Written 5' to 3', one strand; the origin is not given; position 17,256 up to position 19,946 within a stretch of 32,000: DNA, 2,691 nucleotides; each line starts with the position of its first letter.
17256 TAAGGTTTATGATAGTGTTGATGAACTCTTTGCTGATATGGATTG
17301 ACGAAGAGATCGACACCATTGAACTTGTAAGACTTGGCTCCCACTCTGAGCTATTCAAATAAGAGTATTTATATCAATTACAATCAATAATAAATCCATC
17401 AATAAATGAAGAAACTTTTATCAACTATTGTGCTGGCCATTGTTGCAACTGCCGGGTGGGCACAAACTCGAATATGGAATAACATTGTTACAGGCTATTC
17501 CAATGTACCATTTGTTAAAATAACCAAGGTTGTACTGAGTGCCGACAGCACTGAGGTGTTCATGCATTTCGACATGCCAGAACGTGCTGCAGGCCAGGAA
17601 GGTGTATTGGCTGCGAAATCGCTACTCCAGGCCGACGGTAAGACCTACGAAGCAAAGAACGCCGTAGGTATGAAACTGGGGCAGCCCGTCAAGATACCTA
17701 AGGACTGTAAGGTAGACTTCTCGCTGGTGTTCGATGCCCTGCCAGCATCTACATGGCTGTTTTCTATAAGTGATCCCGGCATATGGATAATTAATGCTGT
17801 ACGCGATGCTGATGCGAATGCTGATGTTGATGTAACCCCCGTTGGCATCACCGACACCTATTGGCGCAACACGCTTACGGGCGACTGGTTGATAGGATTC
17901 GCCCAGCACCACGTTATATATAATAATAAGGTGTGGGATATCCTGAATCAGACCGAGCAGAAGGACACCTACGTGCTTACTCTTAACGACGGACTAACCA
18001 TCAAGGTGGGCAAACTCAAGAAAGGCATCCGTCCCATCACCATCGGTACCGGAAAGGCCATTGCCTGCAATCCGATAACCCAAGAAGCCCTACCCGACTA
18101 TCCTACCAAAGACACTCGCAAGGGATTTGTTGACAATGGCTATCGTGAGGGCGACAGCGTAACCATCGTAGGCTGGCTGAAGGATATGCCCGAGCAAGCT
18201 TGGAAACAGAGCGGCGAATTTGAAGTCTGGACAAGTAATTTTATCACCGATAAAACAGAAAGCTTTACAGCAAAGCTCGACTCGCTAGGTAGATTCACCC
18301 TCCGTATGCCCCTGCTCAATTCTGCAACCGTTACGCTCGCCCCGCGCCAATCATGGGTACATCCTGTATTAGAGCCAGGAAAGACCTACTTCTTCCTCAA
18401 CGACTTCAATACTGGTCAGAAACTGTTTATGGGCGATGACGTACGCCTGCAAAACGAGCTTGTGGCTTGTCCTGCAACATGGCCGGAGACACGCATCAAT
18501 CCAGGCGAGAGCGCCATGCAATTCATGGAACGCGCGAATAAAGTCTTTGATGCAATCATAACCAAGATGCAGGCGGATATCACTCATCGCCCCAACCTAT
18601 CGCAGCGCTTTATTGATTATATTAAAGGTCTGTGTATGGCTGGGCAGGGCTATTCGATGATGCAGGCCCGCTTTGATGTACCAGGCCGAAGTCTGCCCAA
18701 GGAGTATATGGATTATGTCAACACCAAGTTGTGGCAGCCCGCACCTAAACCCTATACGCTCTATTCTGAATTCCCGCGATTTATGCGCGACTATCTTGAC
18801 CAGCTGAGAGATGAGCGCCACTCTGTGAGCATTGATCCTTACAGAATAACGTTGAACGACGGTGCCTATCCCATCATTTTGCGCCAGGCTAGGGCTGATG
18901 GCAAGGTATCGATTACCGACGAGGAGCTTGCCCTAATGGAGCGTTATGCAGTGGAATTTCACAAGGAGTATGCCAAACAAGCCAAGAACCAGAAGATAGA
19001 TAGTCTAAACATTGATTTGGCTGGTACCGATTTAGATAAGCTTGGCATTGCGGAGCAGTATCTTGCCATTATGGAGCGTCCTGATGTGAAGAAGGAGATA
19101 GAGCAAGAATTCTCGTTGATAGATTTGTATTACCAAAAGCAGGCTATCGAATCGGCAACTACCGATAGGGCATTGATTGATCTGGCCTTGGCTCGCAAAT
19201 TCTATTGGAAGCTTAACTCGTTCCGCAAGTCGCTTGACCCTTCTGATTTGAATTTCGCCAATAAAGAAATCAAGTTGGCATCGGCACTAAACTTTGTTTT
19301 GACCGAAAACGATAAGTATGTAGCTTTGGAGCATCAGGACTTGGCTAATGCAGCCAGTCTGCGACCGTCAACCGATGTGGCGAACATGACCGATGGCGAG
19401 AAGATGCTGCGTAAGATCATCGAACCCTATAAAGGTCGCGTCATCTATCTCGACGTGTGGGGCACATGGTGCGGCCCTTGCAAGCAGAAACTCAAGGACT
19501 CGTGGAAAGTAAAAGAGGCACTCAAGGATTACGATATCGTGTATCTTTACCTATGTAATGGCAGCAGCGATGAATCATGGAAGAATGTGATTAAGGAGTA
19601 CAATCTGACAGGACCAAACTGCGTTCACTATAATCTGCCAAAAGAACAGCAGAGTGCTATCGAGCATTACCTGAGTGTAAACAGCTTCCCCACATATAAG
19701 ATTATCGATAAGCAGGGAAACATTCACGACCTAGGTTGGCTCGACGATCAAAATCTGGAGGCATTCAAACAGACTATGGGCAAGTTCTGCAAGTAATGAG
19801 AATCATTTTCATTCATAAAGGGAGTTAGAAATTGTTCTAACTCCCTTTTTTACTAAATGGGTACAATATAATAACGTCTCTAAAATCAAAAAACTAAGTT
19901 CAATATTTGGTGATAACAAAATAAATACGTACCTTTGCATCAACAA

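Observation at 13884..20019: A promoter-plus-sRNA unit repeated three times in direct orientation delimits two cargo cassettes, an integron-like layout with no recombinase in view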

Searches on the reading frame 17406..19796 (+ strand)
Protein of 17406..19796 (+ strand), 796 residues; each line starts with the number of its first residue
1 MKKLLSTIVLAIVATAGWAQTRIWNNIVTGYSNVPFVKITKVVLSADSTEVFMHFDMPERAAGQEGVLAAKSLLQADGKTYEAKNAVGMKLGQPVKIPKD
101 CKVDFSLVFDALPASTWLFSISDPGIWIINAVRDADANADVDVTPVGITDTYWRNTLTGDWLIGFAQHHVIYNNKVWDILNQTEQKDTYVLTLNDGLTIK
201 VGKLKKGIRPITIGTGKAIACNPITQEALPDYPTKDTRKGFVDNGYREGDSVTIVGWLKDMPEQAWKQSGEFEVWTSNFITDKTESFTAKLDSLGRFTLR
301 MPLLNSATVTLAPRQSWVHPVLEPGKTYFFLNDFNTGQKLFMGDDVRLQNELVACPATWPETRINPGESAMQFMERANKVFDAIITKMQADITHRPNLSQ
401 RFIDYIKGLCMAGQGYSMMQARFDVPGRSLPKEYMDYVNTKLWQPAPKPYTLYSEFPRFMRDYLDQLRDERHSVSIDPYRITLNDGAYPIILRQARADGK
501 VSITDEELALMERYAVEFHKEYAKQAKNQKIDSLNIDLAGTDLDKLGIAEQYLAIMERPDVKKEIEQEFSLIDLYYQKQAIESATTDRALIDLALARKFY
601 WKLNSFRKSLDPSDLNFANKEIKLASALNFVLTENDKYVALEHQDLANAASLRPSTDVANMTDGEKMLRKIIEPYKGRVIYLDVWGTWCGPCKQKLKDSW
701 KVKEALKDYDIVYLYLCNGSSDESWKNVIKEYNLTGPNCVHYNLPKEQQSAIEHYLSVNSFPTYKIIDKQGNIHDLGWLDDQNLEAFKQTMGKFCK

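Call 8: search_protein_families(library=pfam, proteins=[window:17406-19796:+], max_evalue=0.01)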
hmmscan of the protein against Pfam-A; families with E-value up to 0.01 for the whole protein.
window:17406-19796:+ (796 aa): 2 families
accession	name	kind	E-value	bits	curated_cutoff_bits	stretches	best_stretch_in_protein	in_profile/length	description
PF13905.12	Thioredoxin_8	-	2.8e-11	44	27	1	677-773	1-94/94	Thioredoxin-like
PF08534.16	Redoxin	-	1.2e-05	25.6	26.6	1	673-777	25-132/148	Redoxin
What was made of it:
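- Checked: A 796-aa protein with a thioredoxin-like C-terminus lies at 17406-19796 (call 8).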

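Call 16: find_encoding_contigs(protein=window:17406-19796:+, flank=10000, max_places=10)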
Protein window:17406-19796:+ (796 aa): 3 contigs read that carry it; 2 places shown.
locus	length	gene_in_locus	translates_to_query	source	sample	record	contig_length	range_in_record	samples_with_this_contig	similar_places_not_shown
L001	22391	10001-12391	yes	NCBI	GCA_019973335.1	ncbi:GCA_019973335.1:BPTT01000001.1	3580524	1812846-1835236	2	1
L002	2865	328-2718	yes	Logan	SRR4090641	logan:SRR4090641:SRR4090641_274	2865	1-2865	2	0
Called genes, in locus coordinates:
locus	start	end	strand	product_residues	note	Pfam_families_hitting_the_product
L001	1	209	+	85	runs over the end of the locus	PF06961:DUF1294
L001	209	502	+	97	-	-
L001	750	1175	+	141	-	PF00011:HSP20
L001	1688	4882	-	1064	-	PF01807:Zn_ribbon_DnaG, PF08275:DNAG_N, PF13155:Toprim_2, PF13662:Toprim_4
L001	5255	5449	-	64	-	-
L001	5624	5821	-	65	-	PF12728:HTH_17 (weak)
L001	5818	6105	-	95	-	-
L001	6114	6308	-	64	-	-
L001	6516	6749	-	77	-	-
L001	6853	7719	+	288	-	-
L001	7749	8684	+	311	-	-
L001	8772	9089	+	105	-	PF05015:HigB-like_toxin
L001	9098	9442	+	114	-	PF01381:HTH_3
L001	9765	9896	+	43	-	-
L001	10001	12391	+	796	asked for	PF08534:Redoxin (faint), PF13098:Thioredoxin_2 (faint), PF13905:Thioredoxin_8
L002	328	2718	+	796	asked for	PF08534:Redoxin (faint), PF13098:Thioredoxin_2 (faint), PF13905:Thioredoxin_8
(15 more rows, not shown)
